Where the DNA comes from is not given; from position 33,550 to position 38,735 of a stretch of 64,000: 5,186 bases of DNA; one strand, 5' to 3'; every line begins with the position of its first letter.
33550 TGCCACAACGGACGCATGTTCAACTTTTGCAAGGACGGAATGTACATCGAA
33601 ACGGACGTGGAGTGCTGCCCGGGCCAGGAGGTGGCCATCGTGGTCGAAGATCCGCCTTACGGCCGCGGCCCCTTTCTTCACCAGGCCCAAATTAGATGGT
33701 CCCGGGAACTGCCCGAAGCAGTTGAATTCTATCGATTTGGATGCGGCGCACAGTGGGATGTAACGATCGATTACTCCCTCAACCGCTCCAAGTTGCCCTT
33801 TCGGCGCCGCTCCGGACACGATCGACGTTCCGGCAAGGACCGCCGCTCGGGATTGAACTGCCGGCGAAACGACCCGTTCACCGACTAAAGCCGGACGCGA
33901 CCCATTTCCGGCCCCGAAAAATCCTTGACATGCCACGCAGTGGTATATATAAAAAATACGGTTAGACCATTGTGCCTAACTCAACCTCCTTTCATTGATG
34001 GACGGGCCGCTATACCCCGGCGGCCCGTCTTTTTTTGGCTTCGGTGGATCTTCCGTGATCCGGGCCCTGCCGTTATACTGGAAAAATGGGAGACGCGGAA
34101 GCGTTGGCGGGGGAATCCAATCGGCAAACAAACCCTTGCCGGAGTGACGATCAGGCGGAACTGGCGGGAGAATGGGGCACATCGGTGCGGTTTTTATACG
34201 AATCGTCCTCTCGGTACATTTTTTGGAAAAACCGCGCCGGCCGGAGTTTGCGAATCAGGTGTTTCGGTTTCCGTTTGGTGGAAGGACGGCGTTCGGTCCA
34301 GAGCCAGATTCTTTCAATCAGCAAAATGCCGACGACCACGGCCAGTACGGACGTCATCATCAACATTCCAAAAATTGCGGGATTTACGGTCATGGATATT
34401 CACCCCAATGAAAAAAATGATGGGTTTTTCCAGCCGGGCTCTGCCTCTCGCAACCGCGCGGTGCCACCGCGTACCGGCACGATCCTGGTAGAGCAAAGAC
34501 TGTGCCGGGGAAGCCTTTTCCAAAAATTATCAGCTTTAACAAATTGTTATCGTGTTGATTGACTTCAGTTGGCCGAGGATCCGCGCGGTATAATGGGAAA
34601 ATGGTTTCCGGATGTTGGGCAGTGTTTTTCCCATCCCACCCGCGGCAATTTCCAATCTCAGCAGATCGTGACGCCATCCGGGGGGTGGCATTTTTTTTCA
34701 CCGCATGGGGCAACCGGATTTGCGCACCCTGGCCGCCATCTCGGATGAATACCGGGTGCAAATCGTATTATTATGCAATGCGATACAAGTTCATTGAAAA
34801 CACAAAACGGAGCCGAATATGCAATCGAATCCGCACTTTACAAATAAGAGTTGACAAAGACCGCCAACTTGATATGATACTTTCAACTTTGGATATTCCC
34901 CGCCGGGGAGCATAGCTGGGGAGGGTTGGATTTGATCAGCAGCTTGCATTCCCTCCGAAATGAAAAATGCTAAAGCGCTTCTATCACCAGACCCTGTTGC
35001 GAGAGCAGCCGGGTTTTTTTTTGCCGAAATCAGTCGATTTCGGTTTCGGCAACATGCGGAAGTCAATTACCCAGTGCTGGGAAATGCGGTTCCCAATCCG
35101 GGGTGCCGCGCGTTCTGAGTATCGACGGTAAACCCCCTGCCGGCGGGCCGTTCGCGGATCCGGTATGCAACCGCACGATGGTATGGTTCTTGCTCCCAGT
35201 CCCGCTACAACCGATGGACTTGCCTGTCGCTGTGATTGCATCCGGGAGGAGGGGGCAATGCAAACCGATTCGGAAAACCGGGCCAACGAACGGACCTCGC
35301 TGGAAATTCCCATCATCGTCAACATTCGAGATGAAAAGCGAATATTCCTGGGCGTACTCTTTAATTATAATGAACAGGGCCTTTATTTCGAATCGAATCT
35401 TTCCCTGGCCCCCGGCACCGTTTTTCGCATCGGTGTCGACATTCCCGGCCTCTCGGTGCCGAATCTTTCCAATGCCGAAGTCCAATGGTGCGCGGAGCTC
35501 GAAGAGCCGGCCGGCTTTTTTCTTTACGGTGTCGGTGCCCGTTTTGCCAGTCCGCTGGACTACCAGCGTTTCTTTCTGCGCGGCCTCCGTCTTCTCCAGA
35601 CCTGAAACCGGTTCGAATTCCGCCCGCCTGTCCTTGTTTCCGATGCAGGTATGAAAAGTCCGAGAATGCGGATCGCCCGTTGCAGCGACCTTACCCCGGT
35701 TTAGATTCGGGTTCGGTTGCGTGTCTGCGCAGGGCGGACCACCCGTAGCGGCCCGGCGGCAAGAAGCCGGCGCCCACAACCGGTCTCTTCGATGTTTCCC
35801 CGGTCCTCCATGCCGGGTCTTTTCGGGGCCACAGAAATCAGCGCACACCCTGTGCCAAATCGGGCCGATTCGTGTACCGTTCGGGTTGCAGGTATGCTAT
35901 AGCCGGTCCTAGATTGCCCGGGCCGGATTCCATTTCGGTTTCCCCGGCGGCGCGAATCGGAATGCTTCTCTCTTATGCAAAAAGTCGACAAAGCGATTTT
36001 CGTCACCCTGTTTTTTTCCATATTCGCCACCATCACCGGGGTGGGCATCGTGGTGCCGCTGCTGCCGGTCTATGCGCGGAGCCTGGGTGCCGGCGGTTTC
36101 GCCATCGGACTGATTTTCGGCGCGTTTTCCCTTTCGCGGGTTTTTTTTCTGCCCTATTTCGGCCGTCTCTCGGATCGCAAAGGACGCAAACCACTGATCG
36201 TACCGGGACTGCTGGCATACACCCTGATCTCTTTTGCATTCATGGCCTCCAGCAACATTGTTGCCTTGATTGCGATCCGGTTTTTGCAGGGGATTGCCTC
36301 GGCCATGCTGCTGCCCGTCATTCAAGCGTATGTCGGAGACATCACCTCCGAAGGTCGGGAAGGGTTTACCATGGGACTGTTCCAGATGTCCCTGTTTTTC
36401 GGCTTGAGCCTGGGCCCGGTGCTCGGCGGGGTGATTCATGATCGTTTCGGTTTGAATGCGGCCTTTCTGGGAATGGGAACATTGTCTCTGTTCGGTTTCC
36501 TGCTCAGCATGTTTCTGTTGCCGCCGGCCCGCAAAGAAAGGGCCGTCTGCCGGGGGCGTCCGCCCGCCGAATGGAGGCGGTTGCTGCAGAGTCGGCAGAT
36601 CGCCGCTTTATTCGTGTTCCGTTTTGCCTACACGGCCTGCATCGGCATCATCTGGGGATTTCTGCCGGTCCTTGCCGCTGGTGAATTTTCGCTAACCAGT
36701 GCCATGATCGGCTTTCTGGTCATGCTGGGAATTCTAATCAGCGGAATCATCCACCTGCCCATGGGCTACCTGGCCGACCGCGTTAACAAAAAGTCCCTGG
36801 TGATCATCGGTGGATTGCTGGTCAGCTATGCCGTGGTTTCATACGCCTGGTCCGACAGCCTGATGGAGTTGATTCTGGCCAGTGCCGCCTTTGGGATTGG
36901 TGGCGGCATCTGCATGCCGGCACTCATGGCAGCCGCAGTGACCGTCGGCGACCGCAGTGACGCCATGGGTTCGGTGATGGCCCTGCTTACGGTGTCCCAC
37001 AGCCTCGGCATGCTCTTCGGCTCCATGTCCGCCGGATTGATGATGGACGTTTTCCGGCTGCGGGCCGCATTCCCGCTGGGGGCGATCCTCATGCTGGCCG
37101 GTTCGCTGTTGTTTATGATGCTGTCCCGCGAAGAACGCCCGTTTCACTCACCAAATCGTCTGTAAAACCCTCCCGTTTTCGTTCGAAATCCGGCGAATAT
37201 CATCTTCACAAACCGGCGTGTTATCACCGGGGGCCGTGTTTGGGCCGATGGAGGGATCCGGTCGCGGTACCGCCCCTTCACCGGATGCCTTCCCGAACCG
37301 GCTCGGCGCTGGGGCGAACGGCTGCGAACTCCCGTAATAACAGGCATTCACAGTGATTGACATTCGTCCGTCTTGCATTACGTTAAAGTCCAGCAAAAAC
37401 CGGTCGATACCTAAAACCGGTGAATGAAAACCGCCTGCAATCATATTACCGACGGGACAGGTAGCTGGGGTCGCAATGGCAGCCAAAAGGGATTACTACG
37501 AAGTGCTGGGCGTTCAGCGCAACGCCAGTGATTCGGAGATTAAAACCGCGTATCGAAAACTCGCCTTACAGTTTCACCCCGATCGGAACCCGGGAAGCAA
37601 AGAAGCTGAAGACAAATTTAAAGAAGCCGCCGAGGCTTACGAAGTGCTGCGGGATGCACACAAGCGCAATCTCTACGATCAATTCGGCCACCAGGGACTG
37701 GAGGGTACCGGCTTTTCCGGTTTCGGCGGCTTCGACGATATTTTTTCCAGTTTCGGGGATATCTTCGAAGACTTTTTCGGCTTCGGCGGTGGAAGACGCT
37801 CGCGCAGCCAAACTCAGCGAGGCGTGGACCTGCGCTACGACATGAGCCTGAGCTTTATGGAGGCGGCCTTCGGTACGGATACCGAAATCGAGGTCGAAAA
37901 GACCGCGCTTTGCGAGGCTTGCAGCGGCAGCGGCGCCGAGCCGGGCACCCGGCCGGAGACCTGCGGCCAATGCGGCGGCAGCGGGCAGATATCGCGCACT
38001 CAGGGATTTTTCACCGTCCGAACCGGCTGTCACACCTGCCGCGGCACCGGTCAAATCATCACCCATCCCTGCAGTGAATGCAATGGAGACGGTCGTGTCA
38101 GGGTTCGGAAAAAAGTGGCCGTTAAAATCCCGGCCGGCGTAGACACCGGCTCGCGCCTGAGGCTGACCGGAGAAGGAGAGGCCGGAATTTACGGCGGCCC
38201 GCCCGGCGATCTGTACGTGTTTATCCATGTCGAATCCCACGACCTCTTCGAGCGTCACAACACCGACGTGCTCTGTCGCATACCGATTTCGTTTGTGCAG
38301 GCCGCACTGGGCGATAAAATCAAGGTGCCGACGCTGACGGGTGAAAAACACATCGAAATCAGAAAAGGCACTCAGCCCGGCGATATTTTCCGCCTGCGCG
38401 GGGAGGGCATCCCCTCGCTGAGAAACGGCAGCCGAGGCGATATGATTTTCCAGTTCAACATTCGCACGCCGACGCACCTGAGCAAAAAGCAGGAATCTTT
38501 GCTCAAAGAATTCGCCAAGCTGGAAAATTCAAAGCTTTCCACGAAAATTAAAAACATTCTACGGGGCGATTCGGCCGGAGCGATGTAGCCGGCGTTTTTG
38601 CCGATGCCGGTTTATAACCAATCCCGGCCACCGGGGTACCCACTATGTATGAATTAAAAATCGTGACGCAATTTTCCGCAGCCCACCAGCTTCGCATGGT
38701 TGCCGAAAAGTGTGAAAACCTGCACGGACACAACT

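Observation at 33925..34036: Candidate sRNA 1: consensus promoter, ~77-nt transcript, 16S-3'-end-like ACCUCCUUU tract, perfect terminator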

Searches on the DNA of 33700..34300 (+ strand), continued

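Call 69: search_with_rna_model(model_id=R1, sources=[L140, L141, L142], max_evalue=1, show_alignments=3)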
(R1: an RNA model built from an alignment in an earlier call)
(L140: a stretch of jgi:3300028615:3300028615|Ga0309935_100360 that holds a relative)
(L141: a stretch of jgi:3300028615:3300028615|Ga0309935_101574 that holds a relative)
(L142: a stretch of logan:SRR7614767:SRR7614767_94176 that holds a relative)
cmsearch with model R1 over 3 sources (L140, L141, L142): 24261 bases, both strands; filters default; matches with E-value up to 1: 3.
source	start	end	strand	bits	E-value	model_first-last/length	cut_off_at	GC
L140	5042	5129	-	96.7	1.4e-19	1-88/88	no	0.53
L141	66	152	-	89.7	4.8e-18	1-88/88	no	0.54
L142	103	189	-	82.2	2.2e-16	1-88/88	no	0.54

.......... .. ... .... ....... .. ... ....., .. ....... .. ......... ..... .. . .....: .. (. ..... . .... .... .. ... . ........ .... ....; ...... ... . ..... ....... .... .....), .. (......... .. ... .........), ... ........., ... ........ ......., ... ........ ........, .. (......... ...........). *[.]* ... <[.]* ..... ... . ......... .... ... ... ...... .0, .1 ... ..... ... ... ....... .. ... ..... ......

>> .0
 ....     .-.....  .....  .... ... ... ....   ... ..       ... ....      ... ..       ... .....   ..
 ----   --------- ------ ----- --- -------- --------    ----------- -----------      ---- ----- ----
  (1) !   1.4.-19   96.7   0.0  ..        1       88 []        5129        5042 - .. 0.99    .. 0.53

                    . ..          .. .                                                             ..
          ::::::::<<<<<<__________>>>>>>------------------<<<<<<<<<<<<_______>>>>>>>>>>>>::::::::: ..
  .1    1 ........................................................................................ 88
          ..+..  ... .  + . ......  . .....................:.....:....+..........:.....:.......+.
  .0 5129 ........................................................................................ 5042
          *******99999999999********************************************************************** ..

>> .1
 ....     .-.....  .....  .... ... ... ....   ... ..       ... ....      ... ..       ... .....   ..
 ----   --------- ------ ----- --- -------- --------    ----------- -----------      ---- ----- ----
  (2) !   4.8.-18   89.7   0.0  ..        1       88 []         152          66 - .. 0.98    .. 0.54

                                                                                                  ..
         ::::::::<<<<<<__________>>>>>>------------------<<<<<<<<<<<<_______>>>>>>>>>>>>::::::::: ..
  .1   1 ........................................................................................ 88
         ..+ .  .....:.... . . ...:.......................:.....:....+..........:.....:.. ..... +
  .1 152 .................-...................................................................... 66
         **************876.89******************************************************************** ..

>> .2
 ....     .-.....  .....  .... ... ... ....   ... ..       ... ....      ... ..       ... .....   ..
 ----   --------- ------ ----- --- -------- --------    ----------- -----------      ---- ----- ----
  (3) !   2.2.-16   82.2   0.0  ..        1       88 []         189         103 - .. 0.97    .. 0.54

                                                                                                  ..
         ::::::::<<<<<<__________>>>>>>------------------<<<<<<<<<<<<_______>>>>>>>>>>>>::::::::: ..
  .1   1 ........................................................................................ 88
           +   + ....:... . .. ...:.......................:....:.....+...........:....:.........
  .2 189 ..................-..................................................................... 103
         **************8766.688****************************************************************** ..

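Call 71: search_with_rna_model(model_id=R1, sources=[window, L002, L004, L005, L013, L023, L052, L140, L141, L142], max_evalue=0.0001, make_alignment=true)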
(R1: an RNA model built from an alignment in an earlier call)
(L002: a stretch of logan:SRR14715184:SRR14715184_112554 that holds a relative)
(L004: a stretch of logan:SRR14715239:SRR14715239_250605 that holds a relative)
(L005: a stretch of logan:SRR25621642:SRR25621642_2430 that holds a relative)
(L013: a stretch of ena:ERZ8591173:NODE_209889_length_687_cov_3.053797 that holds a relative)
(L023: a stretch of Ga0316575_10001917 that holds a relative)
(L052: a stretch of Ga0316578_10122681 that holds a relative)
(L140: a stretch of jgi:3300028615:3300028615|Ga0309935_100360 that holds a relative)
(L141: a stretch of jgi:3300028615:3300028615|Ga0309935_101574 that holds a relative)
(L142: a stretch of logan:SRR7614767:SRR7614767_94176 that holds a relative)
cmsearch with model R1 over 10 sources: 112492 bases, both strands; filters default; matches with E-value up to 0.0001: 10.
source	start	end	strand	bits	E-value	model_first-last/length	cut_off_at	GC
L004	1177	1264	+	114.5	8.1e-23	1-88/88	no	0.52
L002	579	666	+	114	1.1e-22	1-88/88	no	0.53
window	33952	34039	+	112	2.9e-22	1-88/88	no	0.51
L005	5517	5604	+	108.6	1.6e-21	1-88/88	no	0.58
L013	555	642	+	99.5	1.6e-19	1-88/88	no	0.51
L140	5042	5129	-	96.7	6.6e-19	1-88/88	no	0.53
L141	66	152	-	89.7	2.2e-17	1-88/88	no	0.54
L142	103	189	-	82.2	1e-15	1-88/88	no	0.54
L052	880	968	+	46.5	7e-08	1-88/88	no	0.53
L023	4389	4476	+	43.2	3.8e-07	1-88/88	no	0.58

Alignment A6: 10 matches aligned to the model, 95 columns, each read 5' to 3' on its own strand. Consensus structure (alignment columns), stored with it:
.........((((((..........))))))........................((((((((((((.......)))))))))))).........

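Call 78: build_rna_model(alignment_id=A6)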
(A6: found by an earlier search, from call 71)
Model R2 built from alignment A6 (10 sequences, 95 columns); structure: stored with the alignment.
model positions 88; base pairs 18; branch points 1; effective number of sequences 1.59; information 0.648 bits per position. Calibrated on 0.2 Mb of random sequence (short: E-values are rough).
structure used (alignment columns):
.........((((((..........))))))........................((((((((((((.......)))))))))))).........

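Call 79: search_with_rna_model(model_id=R2, sources=[window, L020, L021, L022, L024, L025, L026, L027, L028, L029, L030, L031, L032, L033, L034, L035, L036, L037, L038, L039, L040, L041, L042, L043, L044, L045, L046, L047, L048, L049, L050, L051, L053, L054, L055, L056, L057, L058, L059, L060, L061, L062, L063, L064, L065, L066, L067, L068, L069, L070, L071, L072, L073, L074, L075, L076, L077, L078, L079, L080, L081, L082, L083, L084, L085, L086, L087, L088, L089, L090, L091, L092, L093, L094, L095, L096, L097, L098, L099, L100, L101, L102, L103, L104, L105, L106, L107, L108, L109, L110, L111, L112, L113, L114, L115, L116, L117, L118, L119], max_evalue=0.5)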
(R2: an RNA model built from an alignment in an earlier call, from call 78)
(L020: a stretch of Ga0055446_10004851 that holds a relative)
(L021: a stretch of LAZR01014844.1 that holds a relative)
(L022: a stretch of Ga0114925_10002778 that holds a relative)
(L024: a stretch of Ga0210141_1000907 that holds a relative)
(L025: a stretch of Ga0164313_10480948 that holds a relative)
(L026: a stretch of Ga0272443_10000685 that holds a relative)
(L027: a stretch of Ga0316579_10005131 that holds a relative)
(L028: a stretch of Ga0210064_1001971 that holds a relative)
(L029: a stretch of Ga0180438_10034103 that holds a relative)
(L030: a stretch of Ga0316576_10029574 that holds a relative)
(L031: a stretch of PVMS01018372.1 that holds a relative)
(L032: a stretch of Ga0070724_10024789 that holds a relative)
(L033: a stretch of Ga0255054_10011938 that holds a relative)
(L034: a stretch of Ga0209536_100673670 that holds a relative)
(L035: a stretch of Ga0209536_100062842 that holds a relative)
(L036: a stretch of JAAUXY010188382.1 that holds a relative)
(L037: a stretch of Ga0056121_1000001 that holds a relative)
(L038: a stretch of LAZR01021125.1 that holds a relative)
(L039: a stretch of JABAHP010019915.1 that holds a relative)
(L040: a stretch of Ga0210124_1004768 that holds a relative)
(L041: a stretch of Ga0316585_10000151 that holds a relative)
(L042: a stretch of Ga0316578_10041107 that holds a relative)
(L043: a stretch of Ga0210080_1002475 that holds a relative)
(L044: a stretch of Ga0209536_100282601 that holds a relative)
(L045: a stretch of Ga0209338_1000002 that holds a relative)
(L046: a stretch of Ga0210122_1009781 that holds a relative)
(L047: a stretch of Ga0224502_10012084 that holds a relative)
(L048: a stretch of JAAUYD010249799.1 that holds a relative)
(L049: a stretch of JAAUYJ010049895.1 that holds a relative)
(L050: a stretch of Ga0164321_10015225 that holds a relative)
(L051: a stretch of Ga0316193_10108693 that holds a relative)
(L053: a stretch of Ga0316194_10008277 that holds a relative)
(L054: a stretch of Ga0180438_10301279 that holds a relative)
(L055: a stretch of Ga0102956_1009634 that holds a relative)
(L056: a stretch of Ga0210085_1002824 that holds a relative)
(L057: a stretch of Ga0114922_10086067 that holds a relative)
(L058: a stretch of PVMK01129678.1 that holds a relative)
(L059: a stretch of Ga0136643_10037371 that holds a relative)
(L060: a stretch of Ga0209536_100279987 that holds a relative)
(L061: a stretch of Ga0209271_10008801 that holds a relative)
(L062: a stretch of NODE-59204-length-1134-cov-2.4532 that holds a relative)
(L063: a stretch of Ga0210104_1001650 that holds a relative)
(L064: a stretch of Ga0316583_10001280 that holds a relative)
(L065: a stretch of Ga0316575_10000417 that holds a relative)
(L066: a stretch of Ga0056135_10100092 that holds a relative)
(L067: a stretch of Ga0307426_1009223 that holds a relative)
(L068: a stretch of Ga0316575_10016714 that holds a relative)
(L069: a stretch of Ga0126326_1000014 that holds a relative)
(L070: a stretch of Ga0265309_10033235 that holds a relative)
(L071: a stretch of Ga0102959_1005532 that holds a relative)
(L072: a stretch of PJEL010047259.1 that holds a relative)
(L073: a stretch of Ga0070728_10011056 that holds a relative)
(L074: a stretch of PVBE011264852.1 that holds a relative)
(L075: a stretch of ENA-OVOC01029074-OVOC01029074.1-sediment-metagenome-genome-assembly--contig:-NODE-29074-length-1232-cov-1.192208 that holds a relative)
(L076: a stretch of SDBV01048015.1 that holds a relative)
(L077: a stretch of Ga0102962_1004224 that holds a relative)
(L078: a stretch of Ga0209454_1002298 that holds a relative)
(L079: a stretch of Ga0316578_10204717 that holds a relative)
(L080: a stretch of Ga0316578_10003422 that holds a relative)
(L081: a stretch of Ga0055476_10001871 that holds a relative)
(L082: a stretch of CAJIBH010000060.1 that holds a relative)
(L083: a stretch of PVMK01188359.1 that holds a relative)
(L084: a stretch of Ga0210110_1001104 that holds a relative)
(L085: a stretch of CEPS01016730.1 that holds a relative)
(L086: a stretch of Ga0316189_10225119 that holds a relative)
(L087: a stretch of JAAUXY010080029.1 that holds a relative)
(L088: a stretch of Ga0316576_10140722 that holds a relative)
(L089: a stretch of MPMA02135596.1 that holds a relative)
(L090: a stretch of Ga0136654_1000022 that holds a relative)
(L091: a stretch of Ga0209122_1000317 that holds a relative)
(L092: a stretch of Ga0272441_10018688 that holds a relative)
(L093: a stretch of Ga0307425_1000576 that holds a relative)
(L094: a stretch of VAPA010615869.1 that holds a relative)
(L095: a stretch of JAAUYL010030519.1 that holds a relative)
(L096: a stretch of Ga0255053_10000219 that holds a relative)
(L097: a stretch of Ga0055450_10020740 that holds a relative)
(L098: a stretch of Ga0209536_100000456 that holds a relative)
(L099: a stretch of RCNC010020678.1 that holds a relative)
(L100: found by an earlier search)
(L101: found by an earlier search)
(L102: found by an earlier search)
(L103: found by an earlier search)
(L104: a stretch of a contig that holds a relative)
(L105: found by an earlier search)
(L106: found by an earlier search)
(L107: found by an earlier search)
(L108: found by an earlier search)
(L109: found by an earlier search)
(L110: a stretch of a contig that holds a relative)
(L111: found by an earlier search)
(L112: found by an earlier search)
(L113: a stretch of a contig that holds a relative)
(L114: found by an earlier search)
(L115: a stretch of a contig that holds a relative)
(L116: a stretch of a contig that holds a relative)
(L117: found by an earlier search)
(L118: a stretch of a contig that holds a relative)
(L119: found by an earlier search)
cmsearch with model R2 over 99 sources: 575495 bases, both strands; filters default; matches with E-value up to 0.5: 25.
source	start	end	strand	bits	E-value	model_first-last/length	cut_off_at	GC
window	33952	34039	+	106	1.2e-22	1-88/88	no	0.51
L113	2691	2777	-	28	0.00093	1-88/88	no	0.4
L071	668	755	+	27.5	0.0012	1-88/88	no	0.38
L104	321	407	-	25.9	0.0029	1-88/88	no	0.39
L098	6417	6502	+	25.5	0.0037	1-88/88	no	0.42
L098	6560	6642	+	24.9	0.0051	1-88/88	no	0.49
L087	2149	2216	-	24.2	0.0076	1-88/88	no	0.51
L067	379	466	+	24.1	0.0081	1-88/88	no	0.41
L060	926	993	+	23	0.015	1-88/88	no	0.51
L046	1431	1517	+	21.4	0.035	1-88/88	no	0.43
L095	2995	3077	-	20.9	0.049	1-88/88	no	0.52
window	22505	22568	-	20.8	0.05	1-88/88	no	0.45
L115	402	463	-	20.8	0.051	1-88/88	no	0.5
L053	2811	2884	+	20.8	0.052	1-88/88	no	0.49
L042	1923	2009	-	20.4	0.062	1-88/88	no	0.51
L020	1804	1864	+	19.9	0.083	1-88/88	no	0.48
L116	4463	4523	-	19.9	0.083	1-88/88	no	0.48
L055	432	508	-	19.2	0.12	1-88/88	no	0.49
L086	89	165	+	19.2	0.12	1-88/88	no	0.49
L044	1454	1534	+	18.9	0.15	1-88/88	no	0.46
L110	976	1058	-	18.5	0.18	1-88/88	no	0.51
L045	5980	6070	+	18.5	0.19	1-88/88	no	0.46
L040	465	541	-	18.2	0.22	1-88/88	no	0.42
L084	3876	3952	+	18.2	0.22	1-88/88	no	0.42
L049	45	127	+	17.9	0.25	1-88/88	no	0.48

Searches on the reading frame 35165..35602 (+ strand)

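Call 13: search_protein_families(library=pfam, proteins=[window:35165-35602:+], max_evalue=0.01)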
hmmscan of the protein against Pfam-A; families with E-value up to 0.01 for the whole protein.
window:35165-35602:+ (146 aa): 1 family
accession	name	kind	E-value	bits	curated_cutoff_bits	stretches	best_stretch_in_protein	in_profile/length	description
PF07238.19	PilZ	-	4.1e-05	24.3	22.5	1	37-131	1-88/102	PilZ domain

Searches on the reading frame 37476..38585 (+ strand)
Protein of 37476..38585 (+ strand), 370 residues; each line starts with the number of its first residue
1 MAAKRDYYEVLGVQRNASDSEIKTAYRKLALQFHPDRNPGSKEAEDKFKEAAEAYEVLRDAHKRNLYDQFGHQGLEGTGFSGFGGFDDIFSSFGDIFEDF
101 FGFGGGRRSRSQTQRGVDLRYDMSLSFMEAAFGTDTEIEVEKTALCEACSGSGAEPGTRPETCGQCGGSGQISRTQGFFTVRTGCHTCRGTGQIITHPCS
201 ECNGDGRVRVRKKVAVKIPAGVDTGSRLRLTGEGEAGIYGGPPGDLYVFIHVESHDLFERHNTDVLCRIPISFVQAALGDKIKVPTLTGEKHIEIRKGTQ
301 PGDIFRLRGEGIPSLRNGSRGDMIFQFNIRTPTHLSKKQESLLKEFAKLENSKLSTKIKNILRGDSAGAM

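Call 63: list_cluster_members(proteins=[window:37476-38585:+, window:35975-37162:+, window:39834-41357:+, window:44727-46085:+, window:46088-47098:+])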
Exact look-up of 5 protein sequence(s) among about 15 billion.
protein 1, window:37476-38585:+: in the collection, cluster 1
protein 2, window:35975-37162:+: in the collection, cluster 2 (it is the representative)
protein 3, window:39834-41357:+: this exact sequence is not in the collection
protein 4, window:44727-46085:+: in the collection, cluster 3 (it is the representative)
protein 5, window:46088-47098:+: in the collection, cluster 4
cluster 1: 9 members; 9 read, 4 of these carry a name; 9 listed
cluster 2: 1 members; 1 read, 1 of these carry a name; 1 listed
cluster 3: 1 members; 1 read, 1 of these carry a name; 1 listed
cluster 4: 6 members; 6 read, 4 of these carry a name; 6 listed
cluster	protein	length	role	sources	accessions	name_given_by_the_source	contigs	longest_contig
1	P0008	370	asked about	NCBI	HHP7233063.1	MAG TPA: molecular chaperone DnaJ [Desulfobacterales bacterium]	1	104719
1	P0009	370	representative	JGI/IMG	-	-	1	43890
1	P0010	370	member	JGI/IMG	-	molecular chaperone DnaJ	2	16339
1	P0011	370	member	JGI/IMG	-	molecular chaperone DnaJ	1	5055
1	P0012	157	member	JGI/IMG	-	molecular chaperone DnaJ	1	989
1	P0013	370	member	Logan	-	-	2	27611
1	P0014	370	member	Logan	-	-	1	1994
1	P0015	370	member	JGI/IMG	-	-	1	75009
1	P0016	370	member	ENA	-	-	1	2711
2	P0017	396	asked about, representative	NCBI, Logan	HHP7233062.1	MAG TPA: MFS transporter [Desulfobacterales bacterium]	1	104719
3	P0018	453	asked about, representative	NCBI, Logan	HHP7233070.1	MAG TPA: S41 family peptidase [Desulfobacterales bacterium]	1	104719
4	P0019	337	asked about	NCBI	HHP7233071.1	MAG TPA: divergent polysaccharide deacetylase family protein [Desulfobacterales bacterium]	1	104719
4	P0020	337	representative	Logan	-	-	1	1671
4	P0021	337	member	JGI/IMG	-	hypothetical protein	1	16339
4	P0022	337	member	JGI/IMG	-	hypothetical protein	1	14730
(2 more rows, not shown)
